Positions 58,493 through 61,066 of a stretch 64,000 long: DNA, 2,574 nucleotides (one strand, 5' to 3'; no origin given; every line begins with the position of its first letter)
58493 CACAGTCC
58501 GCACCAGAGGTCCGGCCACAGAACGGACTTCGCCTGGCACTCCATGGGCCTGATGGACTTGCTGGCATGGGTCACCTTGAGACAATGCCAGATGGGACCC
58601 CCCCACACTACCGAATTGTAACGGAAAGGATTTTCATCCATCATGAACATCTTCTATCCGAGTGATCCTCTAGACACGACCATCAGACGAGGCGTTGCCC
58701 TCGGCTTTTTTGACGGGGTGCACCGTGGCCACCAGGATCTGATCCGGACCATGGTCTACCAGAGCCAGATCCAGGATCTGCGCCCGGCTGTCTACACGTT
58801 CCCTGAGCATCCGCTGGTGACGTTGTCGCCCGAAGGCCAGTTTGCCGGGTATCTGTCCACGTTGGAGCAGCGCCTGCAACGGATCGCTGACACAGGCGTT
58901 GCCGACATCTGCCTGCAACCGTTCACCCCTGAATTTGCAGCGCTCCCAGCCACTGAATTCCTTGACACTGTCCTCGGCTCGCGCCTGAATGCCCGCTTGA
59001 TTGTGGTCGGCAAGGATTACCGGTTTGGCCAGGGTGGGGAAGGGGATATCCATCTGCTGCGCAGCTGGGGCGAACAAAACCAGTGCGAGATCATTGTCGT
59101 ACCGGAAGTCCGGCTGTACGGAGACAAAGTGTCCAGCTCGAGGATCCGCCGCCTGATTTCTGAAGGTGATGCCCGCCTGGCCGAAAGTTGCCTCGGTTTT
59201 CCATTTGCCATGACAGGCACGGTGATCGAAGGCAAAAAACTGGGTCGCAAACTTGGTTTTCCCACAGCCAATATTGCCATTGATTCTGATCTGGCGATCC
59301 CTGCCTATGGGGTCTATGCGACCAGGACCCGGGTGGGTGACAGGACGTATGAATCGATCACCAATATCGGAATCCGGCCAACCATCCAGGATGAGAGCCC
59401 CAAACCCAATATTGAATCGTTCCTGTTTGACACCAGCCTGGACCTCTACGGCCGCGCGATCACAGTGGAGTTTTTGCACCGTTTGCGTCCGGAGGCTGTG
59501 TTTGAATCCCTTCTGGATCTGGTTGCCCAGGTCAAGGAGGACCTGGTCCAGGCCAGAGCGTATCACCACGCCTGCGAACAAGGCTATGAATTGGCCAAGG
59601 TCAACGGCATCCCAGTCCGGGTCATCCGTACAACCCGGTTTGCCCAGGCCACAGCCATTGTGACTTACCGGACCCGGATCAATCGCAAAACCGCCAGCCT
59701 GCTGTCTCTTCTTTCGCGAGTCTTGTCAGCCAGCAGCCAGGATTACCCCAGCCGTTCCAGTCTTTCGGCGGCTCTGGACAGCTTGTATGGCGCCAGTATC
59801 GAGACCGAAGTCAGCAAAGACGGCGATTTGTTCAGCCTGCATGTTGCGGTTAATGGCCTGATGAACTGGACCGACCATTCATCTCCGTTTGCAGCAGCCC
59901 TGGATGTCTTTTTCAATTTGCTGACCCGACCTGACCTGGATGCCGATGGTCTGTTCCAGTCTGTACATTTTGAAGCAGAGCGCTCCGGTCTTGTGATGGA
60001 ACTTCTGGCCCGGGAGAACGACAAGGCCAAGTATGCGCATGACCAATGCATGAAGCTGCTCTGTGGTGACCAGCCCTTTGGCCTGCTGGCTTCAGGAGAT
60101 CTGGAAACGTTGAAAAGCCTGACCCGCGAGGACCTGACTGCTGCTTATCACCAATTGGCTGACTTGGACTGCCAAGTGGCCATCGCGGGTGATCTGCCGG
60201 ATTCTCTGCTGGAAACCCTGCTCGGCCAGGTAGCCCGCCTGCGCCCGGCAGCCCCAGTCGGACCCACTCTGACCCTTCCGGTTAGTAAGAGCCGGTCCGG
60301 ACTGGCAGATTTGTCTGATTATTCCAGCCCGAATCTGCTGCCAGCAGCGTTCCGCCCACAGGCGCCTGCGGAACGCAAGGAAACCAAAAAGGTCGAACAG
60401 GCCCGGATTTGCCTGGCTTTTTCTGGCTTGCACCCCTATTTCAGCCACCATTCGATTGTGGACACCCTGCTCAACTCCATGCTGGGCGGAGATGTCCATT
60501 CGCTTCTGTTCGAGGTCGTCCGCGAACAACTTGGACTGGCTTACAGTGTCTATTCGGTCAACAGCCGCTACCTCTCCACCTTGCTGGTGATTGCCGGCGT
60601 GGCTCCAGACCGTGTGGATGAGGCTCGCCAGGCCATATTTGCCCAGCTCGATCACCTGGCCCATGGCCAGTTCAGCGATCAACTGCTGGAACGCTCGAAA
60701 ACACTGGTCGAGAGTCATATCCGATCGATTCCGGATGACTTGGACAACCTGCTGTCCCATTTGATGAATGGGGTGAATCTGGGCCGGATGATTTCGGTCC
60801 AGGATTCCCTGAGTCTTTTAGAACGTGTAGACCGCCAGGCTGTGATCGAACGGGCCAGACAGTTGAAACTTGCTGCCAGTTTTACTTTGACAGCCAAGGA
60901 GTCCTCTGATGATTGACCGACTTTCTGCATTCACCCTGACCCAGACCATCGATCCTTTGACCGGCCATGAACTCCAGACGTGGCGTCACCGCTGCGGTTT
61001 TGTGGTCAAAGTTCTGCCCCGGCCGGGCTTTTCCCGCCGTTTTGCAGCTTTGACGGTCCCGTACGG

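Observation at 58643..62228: RibF fused to a YmfF-like M16 domain, next to its YmfH-like partner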

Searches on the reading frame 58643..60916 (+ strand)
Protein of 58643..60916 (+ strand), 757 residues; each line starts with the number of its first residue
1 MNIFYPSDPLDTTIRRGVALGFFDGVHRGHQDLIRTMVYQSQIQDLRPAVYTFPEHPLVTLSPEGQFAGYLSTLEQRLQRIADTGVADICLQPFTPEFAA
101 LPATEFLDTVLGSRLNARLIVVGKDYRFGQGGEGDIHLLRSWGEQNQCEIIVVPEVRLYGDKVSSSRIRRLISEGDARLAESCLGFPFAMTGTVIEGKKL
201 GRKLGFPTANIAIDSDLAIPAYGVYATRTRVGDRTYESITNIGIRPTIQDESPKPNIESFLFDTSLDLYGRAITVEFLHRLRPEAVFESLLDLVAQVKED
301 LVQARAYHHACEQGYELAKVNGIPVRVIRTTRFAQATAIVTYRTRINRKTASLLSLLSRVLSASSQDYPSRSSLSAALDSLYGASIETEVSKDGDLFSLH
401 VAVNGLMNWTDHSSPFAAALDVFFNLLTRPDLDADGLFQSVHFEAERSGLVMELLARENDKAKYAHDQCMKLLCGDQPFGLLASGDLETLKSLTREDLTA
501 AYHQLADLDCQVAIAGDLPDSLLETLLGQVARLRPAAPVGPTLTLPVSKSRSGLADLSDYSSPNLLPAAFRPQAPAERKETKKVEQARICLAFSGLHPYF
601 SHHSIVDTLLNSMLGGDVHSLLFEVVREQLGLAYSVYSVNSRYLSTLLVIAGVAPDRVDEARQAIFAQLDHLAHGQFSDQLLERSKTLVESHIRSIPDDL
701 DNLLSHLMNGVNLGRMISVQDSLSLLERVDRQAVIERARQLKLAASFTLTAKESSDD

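Call 3: search_protein_families(library=pfam, proteins=[window:58643-60916:+], max_evalue=0.01)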
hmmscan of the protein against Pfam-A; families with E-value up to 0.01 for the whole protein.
window:58643-60916:+ (757 aa): 3 families
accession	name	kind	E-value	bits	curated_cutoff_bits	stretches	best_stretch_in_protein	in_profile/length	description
PF06574.18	FAD_syn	-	8.6e-41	139.8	27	1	18-167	10-158/158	FAD synthetase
PF01687.23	Flavokinase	-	1.1e-38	132.7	19.6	1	184-307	1-123/124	Riboflavin kinase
PF05193.26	Peptidase_M16_C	-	1.6e-21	77.4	23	1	492-687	1-179/181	Peptidase M16 inactive domain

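Call 4: search_protein_families(library=ncbifam, proteins=[window:58643-60916:+], max_evalue=0.01)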
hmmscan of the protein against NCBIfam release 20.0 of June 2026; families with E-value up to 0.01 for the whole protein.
window:58643-60916:+ (757 aa): 11 families
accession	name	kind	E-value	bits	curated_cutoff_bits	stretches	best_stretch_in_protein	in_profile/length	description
NF004160.0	PRK05627.1-3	equivalog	7.8e-84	281.1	295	1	14-307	14-318/325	bifunctional riboflavin kinase/FAD synthetase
NF004162.0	PRK05627.1-5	equivalog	6.9e-76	255.6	241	1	17-311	16-302/304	bifunctional riboflavin kinase/FAD synthetase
TIGR00083.1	ribF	equivalog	3.7e-74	249.8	184.35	1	19-307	3-288/290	riboflavin biosynthesis protein RibF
NF004159.0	PRK05627.1-2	equivalog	1.5e-73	247.7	306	1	17-312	18-311/326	bifunctional riboflavin kinase/FAD synthetase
NF004161.0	PRK05627.1-4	equivalog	5e-71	239.4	461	1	18-311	22-314/324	bifunctional riboflavin kinase/FAD synthetase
NF047422.1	YfmF_fam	equivalog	1.2e-67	228.6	285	1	321-751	1-411/412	EF-P 5-aminopentanol modification-associated protein YfmF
NF004163.0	PRK05627.1-6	equivalog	3.5e-65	220.2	315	1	18-310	20-309/313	bifunctional riboflavin kinase/FAD synthetase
NF004158.0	PRK05627.1-1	equivalog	8.3e-58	196.1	396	1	18-307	20-303/304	bifunctional riboflavin kinase/FAD synthetase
NF045965.1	RibF_rel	equivalog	8.3e-23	81.2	200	1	19-282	17-256/279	FAD synthase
NF005518.0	PRK07143.1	equivalog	3.9e-21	75.7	232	1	19-282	20-252/281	hypothetical protein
TIGR00125.1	cyt_tran_rel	domain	0.0017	18.5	27.7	1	16-36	1-21/65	adenylyltransferase/cytidyltransferase family protein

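Call 5: find_homologous_proteins(query=window:58643-60916:+, region=1-757)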
Query window:58643-60916:+, residues 1-757 (757 aa): 188 proteins with E <= 0.001 among 8000 candidates; the best 120 are listed.
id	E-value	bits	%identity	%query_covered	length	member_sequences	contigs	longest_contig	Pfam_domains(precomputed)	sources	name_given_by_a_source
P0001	0.0e+0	1681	100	100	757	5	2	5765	PF01687.24,PF05193.27,PF06574.19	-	-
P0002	0.0e+0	1547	92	100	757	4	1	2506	PF01687.24,PF05193.27,PF06574.19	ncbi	-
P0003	0.0e+0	1467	87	100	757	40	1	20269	PF01687.24,PF05193.27,PF06574.19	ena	-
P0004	0.0e+0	1379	83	100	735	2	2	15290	PF01687.24,PF05193.27,PF06574.19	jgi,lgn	-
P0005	0.0e+0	1154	70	100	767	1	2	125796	PF01687.24,PF05193.27,PF06574.19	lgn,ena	-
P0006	0.0e+0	1150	69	100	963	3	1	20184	PF01687.24,PF05193.27,PF06574.19,PF16198.11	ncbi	-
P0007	0.0e+0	1144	68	100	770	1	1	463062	PF01687.24,PF05193.27,PF06574.19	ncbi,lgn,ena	-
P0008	0.0e+0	1091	67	99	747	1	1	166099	PF01687.24,PF05193.27,PF06574.19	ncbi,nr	ncbi:MAG: bifunctional riboflavin kinase/FAD synthetase [Eubacteriales bacterium]|nr:bifunctional ri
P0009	0.0e+0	1090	67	100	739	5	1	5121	PF01687.24,PF05193.27,PF06574.19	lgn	-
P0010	0.0e+0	1083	66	99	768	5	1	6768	PF01687.24,PF05193.27,PF06574.19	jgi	jgi:riboflavin kinase/FMN adenylyltransferase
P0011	0.0e+0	1043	64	99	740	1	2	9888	PF01687.24,PF05193.27,PF06574.19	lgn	-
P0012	6.3e-267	906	57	97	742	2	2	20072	PF01687.24,PF05193.27,PF06574.19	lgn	-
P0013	3.3e-260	884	56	97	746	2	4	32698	PF01687.24,PF05193.27,PF06574.19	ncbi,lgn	-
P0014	5.5e-219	747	48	99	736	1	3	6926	PF01687.24,PF05193.27,PF06574.19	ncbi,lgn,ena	-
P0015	4.2e-216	738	47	99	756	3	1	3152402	PF01687.24,PF05193.27,PF06574.19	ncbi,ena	-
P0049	3.9e-198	678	46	99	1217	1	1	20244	PF00675.26,PF01687.24,PF05193.27,PF06574.19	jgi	jgi:riboflavin kinase / FMN adenylyltransferase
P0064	3.9e-175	602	63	63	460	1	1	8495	PF05193.27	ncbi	-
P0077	3.7e-57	212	39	38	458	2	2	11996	PF01687.24,PF01951.22,PF06574.19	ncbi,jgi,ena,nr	ncbi:MAG: hypothetical protein DRI61_02740 [Chloroflexi bacterium]|nr:MAG: hypothetical protein DRI6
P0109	1.6e-47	181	37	38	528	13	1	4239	PF13419.13,PF00702.33,PF01687.24,PF06574.19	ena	-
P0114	9.0e-47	178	38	38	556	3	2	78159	PF01687.24,PF06574.19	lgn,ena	-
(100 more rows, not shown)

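Call 13: find_related_loci(query=A1, collection=genome_contigs, flank=6000)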
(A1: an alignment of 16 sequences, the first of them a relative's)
Query A1 (757 aa) in genome_contigs; peptide patterns used: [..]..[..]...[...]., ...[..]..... (x = any residue, [..] = any of these).
600 stretches matched a pattern (row limit reached: there are more); 586 encode a relative of the query (tblastn E <= 1e-3); the best 80 are kept; 80 distinct loci.
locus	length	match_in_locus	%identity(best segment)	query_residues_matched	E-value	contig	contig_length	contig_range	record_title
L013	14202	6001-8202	49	1-753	0e+0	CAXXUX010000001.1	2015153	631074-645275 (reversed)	MAG: uncultured Saccharofermentans sp. isolate 009b34df-6986-4c74-874c-2c53a54848ac genome assembly, contig: contig_1, w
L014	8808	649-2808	46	16-754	0e+0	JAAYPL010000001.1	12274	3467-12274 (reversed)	MAG: Clostridiaceae bacterium isolate AS22ysBPME_212 2315_AS22, whole genome shotgun sequence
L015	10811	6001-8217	43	1-757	0e+0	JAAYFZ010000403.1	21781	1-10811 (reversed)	MAG: Clostridiaceae bacterium isolate AS09scLD_136 358051_AS09, whole genome shotgun sequence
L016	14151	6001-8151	38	17-749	3e-159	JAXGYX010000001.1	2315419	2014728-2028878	MAG: Oscillospiraceae bacterium isolate AnMBR.bin523 bin523_1, whole genome shotgun sequence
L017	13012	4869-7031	38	16-756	2e-150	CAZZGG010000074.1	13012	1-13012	MAG TPA_asm: uncultured Oscillospiraceae bacterium isolate binchicken_co39_485 genome assembly, contig: NODE_11481_lengt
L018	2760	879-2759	42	1-644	2e-159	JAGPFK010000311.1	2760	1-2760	MAG: Clostridia bacterium isolate Gw_SlDig_bin_162 Gw_SlDig_98733_length_2760_cov_4.315989, whole genome shotgun sequenc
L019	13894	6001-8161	45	16-757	7e-144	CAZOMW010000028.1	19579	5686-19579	MAG TPA_asm: uncultured Oscillospiraceae bacterium isolate SRP192927_co5_683 genome assembly, contig: NODE_3571_length_1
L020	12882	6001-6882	37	15-308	5e-66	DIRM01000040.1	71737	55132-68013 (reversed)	MAG TPA_asm: Mageeibacillus sp. UBA5436 UBA5436_contig_1761, whole genome shotgun sequence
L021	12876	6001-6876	38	16-308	2e-64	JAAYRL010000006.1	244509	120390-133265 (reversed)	MAG: Clostridiaceae bacterium isolate AS23ysBPME_19 60620_AS23, whole genome shotgun sequence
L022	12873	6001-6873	40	16-308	7e-60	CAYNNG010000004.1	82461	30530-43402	MAG TPA_asm: uncultured Oscillospiraceae bacterium isolate SRP192927_co8_55 genome assembly, contig: NODE_170_length_824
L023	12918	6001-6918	39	1-308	6e-58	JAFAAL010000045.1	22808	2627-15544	MAG: Bacillota bacterium isolate OH_PFB_80 k127_1179600, whole genome shotgun sequence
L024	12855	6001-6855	43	16-305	5e-58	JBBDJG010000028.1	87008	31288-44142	MAG: Solirubrobacterales bacterium isolate LejiaA_67_21 Lejia_A_482_length_87008_cov_12, whole genome shotgun sequence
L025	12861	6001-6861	39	17-306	2e-57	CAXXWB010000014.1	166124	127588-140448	MAG: uncultured Acidaminobacter sp. isolate 87f0e126-c4d5-419c-b9df-f64e53d09c28 genome assembly, contig: contig_14, who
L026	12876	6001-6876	36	16-310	1e-56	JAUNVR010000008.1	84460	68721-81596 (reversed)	MAG: Eubacteriales bacterium isolate S7A_St_45 NODE_108_length_84460_cov_40.196860, whole genome shotgun sequence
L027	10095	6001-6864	37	18-308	4e-56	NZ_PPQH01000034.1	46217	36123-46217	Staphylococcus intermedius NCTC 11048 0e0703f8-94f4-4870-9a0b-098e61fd3cd2_c34, whole genome shotgun sequence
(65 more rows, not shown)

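Call 41: predict_structure(alignment_id=A2)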
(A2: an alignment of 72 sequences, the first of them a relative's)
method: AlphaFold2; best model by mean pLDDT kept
length: 757 residues; sequences in the alignment: 72
mean_pLDDT: 91.2   pTM: 0.89
mean pLDDT of the five models: 91.2, 90.5, 89.6, 89.4, 88.8
residues with pLDDT >= 90: 640; 70-90: 74; 50-70: 16; < 50: 27
segments of 3 or more residues with pLDDT < 50: 539-563
pLDDT, mean of each block of 10 residues (from residue 1): 94 97 94 96 96 92 82 93 94 95 97 97 95 96 98 94 96 96 94 84 78 90 97 96 71 82 89 96 91 92 94 94 94 96 94 97 93 95 95 94 95 94 95 96 97 96 96 95 96 97 93 96 96 73 31 29 71 95 94 95 95 94 95 95 96 96 98 97 97 95 92 85 95 97 98 63
secondary structure, 60 per line:
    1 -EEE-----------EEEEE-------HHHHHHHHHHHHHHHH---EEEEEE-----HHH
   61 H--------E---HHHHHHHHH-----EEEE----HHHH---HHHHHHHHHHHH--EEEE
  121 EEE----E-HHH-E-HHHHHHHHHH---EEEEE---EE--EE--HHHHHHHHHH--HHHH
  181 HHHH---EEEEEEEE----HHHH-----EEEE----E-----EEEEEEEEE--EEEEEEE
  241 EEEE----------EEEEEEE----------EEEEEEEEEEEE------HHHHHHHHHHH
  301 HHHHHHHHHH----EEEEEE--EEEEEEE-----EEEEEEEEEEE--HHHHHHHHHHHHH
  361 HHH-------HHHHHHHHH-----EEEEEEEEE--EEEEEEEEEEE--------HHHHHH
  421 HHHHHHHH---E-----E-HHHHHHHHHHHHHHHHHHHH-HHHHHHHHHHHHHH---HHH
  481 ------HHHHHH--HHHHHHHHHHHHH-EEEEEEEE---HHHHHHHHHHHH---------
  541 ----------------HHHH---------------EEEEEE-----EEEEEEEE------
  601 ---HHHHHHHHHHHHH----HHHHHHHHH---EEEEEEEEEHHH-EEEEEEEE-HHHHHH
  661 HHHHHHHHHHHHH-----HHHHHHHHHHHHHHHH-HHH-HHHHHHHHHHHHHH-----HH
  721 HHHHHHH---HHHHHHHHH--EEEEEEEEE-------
elements in order (helices of 4 or more, strands of 3 or more residues): E2-4 E16-20 H28-43 E47-52 H58-61 H74-82 E88-91 H96-99 H103-114 E117-123 H136-145 E149-153 H165-174 H177-184 E188-195 H200-203 E209-212 E223-231 E234-244 E255-261 E272-283 H290-310 E315-320 E323-329 E335-345 H348-363 H371-379 E385-393 E396-406 H415-428 H440-459 H461-474 H487-492 H495-507 E509-516 H520-531 H557-560 E576-581 E587-594 H604-616 H621-629 E633-641 E646-653 H655-673 H679-694 H700-713 H719-727 H731-739 E742-750

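Call 46: find_encoding_contigs(protein=P0064, flank=4000, max_places=3)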
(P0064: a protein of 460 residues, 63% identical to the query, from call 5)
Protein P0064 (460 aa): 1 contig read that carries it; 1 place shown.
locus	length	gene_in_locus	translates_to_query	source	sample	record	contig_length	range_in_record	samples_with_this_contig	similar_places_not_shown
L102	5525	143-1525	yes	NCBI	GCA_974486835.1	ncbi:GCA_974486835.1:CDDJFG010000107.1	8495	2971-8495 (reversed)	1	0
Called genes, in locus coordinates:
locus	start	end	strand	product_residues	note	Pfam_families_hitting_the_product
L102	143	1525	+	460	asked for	PF05193:Peptidase_M16_C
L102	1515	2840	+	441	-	PF00675:Peptidase_M16, PF05193:Peptidase_M16_C (weak)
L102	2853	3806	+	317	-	PF01790:LGT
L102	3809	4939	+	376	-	PF01098:FTSW_RODA_SPOVE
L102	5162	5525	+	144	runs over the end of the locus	PF02381:MraZ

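Call 47: find_encoding_contigs(protein=P0049, flank=4000, max_places=3)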
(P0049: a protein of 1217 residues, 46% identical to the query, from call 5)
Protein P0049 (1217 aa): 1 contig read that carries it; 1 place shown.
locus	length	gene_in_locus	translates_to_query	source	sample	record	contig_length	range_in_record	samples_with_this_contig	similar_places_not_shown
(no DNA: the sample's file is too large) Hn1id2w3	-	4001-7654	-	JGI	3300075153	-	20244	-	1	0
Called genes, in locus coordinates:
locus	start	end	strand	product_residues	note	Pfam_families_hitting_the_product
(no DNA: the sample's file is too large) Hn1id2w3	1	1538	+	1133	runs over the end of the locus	PF08017:Fibrinogen_BP (weak), PF04760:IF2_N, PF00009:GTP_EFTU, PF00025:Arf (weak), PF00071:Ras (weak), PF01926:MMR_HSR1, PF22042:EF-G_D2, PF11987:IF-2, +1 more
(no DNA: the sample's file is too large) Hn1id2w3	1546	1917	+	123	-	PF02033:RBFA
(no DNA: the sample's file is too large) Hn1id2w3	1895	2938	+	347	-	PF01368:DHH, PF02272:DHHA1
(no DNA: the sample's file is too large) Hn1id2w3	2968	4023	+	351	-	PF01509:TruB_N, PF16198:TruB_C_2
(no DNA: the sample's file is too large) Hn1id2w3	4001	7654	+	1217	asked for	PF06574:FAD_syn, PF01687:Flavokinase, PF05193:Peptidase_M16_C, PF00675:Peptidase_M16, PF05193:Peptidase_M16_C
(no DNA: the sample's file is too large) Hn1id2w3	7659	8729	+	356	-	PF01790:LGT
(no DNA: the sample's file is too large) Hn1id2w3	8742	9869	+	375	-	PF01098:FTSW_RODA_SPOVE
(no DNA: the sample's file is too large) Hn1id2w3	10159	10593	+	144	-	PF02381:MraZ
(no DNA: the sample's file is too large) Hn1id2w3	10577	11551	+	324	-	PF01795:Methyltransf_5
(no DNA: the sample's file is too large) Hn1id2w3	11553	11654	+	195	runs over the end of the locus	-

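Call 49: fold_search(model_id=the predicted structure, library=pdb)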
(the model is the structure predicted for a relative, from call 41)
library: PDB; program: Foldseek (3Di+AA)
matches with E <= 10: 1214; with E <= 0.001: 343
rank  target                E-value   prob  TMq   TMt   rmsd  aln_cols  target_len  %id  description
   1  9a7y_A                1.4e-36  1.00  0.51  0.88   4.2       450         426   20  Integrative model of YMFF-YMFH by crosslinking MS and deep learning (released 2024-09-18)
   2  3d3y                  3.1e-36  1.00  0.51  0.88   3.9       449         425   23  Crystal structure of a conserved protein from Enterococcus faecalis V583 (released 2008-07-15)
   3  3op1_B                9.3e-28  1.00  0.37  0.90   2.5       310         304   31  Crystal Structure of Macrolide-efflux Protein SP_1110 from Streptococcus pneumoniae (released 2010-09-29)
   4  3op1_A                3.4e-26  1.00  0.35  0.86   2.7       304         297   32  Crystal Structure of Macrolide-efflux Protein SP_1110 from Streptococcus pneumoniae (released 2010-09-29)
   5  2x0k_A                3.9e-26  1.00  0.38  0.82   2.8       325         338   30  Crystal structure of modular FAD synthetase from Corynebacterium ammoniagenes (released 2010-05-26)
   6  4uze_A                6.8e-26  1.00  0.38  0.82   2.7       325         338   30  R66A mutant of FAD synthetase from Corynebacterium ammoniagenes (released 2015-04-08)
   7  3zug_A                7.2e-26  1.00  0.37  0.82   2.4       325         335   29  E268D mutant of FAD synthetase from Corynebacterium ammoniagenes (released 2012-08-01)
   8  5fo1_A                1.0e-25  1.00  0.37  0.82   2.9       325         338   30  E301A mutant of FAD synthetase from Corynebacterium ammoniagenes (released 2016-11-30)
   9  5hxk_A                2.0e-25  1.00  0.46  0.82   4.7       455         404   20  Structure of TTHA1265 (released 2017-02-01)
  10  3hdi_A                2.2e-25  1.00  0.46  0.82   3.3       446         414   20  Crystal structure of Bacillus halodurans metallo peptidase (released 2009-12-08)
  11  5fo1_B                2.5e-25  1.00  0.37  0.82   2.7       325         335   29  E301A mutant of FAD synthetase from Corynebacterium ammoniagenes (released 2016-11-30)
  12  5fnz_A                2.6e-25  1.00  0.37  0.84   2.2       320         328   28  F206W mutant of FAD synthetase from Corynebacterium ammoniagenes (released 2016-11-30)
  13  4uze_B                2.9e-25  1.00  0.37  0.83   2.4       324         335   28  R66A mutant of FAD synthetase from Corynebacterium ammoniagenes (released 2015-04-08)
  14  7v4y_B                3.3e-25  1.00  0.47  0.84   4.0       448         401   20  TTHA1264/TTHA1265 complex (released 2022-06-29)
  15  4uzf_B                6.1e-25  1.00  0.37  0.81   2.8       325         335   29  R66E mutant of FAD synthetase from Corynebacterium ammoniagenes (released 2015-04-08)
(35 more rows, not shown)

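Call 55: search_protein_representatives(protein=window:58643-60916:+)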
Query: 757 residues. Proteins with E-value up to 0.001 (for the whole library): 32938; up to 1e-10: 21303; up to 1e-30: 9022. The best 150 are listed.
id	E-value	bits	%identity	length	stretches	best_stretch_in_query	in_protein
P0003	0.0e+00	1467.1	87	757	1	1-757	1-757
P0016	7.8e-214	728.6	50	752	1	2-754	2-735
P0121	1.1e-167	576.1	43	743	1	16-747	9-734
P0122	4.8e-160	550.8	52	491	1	1-480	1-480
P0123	9.8e-156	536.6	39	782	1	3-752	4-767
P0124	2.7e-153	528.5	40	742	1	15-749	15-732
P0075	2.6e-139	482.3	39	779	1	11-741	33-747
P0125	5.3e-138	477.9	37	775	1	15-750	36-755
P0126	1.2e-137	476.8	40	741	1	18-743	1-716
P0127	4.6e-135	468.2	37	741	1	11-753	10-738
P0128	2.3e-132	459.3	36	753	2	12-514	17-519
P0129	1.8e-128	446.5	35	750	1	16-749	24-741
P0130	4.2e-123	428.7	34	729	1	14-752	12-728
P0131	5.7e-120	418.3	36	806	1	16-756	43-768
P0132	1.9e-119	416.6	35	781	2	65-747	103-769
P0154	7.2e-78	279.2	32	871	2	17-252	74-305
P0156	1.7e-74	268.1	29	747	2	13-502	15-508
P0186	6.7e-57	209.9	40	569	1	18-305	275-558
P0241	2.2e-54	201.6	39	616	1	18-309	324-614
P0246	2.8e-54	201.2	35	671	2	17-302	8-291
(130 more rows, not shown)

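Call 66: search_protein_families(library=pfam, proteins=[P0186, P0241, P0246, P0109, P0114, P0006, P0154, P0077, P0156], max_evalue=0.00001)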
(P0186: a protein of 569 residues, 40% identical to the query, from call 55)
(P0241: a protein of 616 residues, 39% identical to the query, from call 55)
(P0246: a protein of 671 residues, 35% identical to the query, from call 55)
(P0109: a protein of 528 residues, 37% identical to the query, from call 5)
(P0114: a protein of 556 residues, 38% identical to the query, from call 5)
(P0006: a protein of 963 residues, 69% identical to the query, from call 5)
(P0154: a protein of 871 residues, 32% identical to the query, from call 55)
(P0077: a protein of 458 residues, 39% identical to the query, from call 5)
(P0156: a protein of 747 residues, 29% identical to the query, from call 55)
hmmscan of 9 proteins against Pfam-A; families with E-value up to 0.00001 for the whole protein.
P0186 (569 aa): 2 families
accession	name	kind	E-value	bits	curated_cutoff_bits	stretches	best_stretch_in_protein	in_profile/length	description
PF06574.18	FAD_syn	-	4e-50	170.2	27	1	270-423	5-158/158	FAD synthetase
PF01687.23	Flavokinase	-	1.5e-43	148.4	19.6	1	440-561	1-124/124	Riboflavin kinase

P0241 (616 aa): 4 families
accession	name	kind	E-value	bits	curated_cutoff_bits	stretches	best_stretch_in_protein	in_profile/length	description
PF01509.24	TruB_N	-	5.3e-54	183.1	27.3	1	23-175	1-149/149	TruB family pseudouridylate synthase (N terminal domain)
PF06574.18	FAD_syn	-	3.5e-44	150.8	27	1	320-472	6-158/158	FAD synthetase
PF01687.23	Flavokinase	-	6.4e-41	139.9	19.6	1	489-612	1-124/124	Riboflavin kinase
PF16198.10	TruB_C_2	-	4.2e-06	27.2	29.3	1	176-217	1-42/66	tRNA pseudouridylate synthase B C-terminal domain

P0246 (671 aa): 2 families
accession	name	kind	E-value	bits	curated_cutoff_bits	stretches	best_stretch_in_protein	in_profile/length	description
PF01687.23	Flavokinase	-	1.4e-59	200.1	19.6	2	174-294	1-121/124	Riboflavin kinase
PF06574.18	FAD_syn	-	1.6e-37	129.2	27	1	6-157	7-158/158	FAD synthetase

P0109 (528 aa): 4 families
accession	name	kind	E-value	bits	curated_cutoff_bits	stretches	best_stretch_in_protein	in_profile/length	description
PF01687.23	Flavokinase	-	6.5e-43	146.3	19.6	1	403-525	1-120/124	Riboflavin kinase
PF06574.18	FAD_syn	-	8e-39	133.4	27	1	237-385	9-157/158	FAD synthetase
PF00702.32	Hydrolase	-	2.8e-13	51.2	26.4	1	106-199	105-191/191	haloacid dehalogenase-like hydrolase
PF13419.12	HAD_2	-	5.4e-08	33.6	23.8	1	108-203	88-176/178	Haloacid dehalogenase-like hydrolase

P0114 (556 aa): 2 families
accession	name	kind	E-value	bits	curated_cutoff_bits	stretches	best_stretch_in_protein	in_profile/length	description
PF06574.18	FAD_syn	-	8.5e-41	139.8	27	1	5-157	6-158/158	FAD synthetase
PF01687.23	Flavokinase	-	9.1e-35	120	19.6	1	174-295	1-122/124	Riboflavin kinase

P0006 (963 aa): 4 families
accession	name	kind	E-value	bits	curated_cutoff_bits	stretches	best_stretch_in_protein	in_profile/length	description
PF06574.18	FAD_syn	-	1.8e-41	142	27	1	225-374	9-157/158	FAD synthetase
PF01687.23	Flavokinase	-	8.9e-37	126.5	19.6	1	392-515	1-123/124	Riboflavin kinase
PF05193.26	Peptidase_M16_C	-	1.1e-21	78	23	1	700-892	1-178/181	Peptidase M16 inactive domain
PF16198.10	TruB_C_2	-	1.6e-06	28.6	29.3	1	27-68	1-42/66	tRNA pseudouridylate synthase B C-terminal domain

P0154 (871 aa): 3 families
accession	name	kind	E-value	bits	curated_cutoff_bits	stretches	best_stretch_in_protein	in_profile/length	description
PF06574.18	FAD_syn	-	3.1e-35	121.7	27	1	73-219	8-157/158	FAD synthetase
PF01687.23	Flavokinase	-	1.2e-30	106.7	19.6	1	237-391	1-119/124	Riboflavin kinase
PF05193.26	Peptidase_M16_C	-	5.8e-07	30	23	1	661-774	55-173/181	Peptidase M16 inactive domain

P0077 (458 aa): 3 families
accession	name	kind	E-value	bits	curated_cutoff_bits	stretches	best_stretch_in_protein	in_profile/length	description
PF01687.23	Flavokinase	-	3.9e-46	156.7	19.6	1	182-304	1-124/124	Riboflavin kinase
PF06574.18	FAD_syn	-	2.9e-45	154.3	27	1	13-165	5-158/158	FAD synthetase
PF01951.21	Archease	-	2.7e-37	128.5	25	1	328-457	1-135/136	Archease protein family (MTH1598/TM1083)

P0156 (747 aa): 3 families
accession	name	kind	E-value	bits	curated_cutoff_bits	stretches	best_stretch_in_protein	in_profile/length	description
PF06574.18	FAD_syn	-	7.1e-43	146.6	27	1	15-159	5-149/158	FAD synthetase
PF01687.23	Flavokinase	-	3.6e-38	131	19.6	1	190-309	2-121/124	Riboflavin kinase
PF05193.26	Peptidase_M16_C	-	4.1e-21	76.1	23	1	499-669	2-174/181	Peptidase M16 inactive domain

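Call 67: list_cluster_members(proteins=[window:58643-60916:+])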
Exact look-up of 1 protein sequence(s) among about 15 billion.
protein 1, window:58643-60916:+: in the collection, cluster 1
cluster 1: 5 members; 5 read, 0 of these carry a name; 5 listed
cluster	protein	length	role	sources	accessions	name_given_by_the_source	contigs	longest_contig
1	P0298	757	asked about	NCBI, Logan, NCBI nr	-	-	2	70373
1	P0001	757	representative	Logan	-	-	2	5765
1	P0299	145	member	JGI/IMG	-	-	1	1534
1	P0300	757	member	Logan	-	-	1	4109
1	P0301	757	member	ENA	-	-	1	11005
